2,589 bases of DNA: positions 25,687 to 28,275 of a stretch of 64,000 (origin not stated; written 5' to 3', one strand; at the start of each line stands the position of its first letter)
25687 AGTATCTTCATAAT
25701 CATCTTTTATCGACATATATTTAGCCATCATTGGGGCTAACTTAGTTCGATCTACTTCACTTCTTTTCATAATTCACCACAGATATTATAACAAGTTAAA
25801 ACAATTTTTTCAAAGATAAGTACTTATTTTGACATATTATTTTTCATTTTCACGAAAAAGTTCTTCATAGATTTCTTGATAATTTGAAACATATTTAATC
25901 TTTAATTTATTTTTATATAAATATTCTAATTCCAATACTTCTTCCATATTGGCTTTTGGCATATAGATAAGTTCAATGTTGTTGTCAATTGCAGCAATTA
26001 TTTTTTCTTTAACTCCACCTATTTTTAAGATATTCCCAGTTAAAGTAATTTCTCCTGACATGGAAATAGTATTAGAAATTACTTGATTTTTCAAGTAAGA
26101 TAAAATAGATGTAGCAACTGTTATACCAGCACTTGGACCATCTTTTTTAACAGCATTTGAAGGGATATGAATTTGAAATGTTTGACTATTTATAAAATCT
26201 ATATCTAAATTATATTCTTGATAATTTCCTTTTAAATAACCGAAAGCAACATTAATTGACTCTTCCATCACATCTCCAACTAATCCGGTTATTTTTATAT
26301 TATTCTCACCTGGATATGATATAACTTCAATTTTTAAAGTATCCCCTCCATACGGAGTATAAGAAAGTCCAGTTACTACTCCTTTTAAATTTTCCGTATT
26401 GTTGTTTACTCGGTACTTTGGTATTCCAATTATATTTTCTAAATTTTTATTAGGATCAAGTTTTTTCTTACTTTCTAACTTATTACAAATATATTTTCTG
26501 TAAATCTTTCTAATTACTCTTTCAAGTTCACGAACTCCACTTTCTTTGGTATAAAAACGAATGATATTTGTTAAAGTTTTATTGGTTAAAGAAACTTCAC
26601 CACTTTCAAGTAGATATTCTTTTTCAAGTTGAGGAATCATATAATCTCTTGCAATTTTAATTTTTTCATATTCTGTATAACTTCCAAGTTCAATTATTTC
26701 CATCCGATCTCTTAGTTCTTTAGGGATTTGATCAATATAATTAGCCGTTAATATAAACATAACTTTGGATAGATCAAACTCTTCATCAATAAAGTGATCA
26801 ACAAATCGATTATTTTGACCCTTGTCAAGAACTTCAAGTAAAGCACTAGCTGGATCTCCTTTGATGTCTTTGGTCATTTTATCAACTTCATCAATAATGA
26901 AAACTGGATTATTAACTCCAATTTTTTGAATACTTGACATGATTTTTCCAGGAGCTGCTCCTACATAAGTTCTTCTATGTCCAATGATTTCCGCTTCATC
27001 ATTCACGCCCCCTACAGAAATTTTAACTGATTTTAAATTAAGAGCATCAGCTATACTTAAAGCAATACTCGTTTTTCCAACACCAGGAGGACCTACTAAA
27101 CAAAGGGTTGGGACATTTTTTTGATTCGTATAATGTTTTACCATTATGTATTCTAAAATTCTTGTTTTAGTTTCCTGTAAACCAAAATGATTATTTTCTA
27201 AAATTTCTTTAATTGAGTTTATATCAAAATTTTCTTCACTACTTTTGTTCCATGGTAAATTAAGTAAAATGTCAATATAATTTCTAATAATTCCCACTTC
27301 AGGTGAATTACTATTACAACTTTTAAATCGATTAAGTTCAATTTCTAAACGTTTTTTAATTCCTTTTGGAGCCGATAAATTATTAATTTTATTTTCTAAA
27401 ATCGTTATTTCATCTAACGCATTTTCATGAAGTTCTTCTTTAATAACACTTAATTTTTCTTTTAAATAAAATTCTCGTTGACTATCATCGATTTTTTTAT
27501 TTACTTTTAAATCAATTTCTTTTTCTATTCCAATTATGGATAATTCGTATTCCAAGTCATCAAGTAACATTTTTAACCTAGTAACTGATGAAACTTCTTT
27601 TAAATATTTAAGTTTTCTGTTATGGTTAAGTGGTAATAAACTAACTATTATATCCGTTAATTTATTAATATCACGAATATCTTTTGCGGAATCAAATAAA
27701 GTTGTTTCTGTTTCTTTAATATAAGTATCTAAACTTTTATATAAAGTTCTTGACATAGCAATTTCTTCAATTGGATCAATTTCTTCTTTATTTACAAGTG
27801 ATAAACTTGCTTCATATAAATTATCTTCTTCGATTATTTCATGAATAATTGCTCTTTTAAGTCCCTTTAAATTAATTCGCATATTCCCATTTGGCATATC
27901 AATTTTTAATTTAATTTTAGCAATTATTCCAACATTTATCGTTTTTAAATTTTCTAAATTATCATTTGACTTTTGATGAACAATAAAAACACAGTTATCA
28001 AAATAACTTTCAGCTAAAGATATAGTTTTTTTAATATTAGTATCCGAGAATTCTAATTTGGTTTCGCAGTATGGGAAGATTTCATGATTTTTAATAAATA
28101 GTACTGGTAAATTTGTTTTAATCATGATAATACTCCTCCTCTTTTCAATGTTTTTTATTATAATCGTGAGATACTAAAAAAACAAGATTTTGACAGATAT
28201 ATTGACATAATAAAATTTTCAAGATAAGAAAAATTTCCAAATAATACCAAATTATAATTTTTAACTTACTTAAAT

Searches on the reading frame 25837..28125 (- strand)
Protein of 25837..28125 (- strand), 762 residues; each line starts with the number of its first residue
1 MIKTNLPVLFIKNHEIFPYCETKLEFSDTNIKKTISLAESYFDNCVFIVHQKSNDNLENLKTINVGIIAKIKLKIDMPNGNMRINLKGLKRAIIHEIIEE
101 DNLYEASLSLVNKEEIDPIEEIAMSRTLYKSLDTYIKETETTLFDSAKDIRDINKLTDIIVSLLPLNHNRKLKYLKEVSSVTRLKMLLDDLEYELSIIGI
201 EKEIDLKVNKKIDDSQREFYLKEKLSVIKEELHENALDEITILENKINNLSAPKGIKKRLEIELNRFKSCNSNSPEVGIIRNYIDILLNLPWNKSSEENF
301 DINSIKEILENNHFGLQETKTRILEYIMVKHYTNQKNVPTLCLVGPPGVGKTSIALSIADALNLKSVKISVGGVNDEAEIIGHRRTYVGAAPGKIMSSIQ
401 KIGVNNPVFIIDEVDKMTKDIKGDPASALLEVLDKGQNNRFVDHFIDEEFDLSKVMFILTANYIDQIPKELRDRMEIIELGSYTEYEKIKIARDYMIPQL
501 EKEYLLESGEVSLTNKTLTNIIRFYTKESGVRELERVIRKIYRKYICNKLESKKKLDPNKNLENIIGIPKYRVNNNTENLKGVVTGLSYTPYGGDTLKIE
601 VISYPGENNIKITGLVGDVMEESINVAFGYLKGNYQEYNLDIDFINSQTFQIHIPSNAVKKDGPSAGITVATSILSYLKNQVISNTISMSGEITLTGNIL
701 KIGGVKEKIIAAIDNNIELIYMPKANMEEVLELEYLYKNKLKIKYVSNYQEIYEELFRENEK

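Call 48: search_protein_families(library=pfam, proteins=[window:25837-28125:-], max_evalue=0.001)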
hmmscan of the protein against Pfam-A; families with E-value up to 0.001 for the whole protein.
window:25837-28125:- (762 aa): 9 families
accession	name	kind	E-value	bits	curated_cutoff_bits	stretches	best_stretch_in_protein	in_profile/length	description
PF05362.19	Lon_C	-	2.6e-60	203.9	21.1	1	559-757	4-203/205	Lon protease (S16) C-terminal proteolytic domain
PF00004.35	AAA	-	3.2e-24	86.3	21.2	1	341-478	1-126/131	ATPase family associated with various cellular activities (AAA)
PF02190.22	LON_substr_bdg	-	8.9e-18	65.4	28.7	1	6-189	2-196/200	ATP-dependent protease La (LON) substrate-binding domain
PF22667.2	Lon_lid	-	3.2e-15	56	27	1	503-555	2-54/57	Lon protease AAA+ ATPase lid domain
PF07728.20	AAA_5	-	8.5e-10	39.2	22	1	341-475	2-139/139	AAA domain (dynein-related subfamily)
PF13541.12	ChlI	-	3.2e-07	30.7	27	1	600-726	2-121/121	Subunit ChlI of Mg-chelatase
PF07724.20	AAA_2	-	4.2e-05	24.1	27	1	340-474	5-136/166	AAA domain (Cdc48 subfamily)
PF01695.23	IstB_IS21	-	0.00018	21.5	24.1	1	319-436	75-182/238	IstB-like ATP binding protein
PF05496.18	RuvB_N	-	0.00063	20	27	0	322-374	17-68/159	Holliday junction DNA helicase RuvB P-loop domain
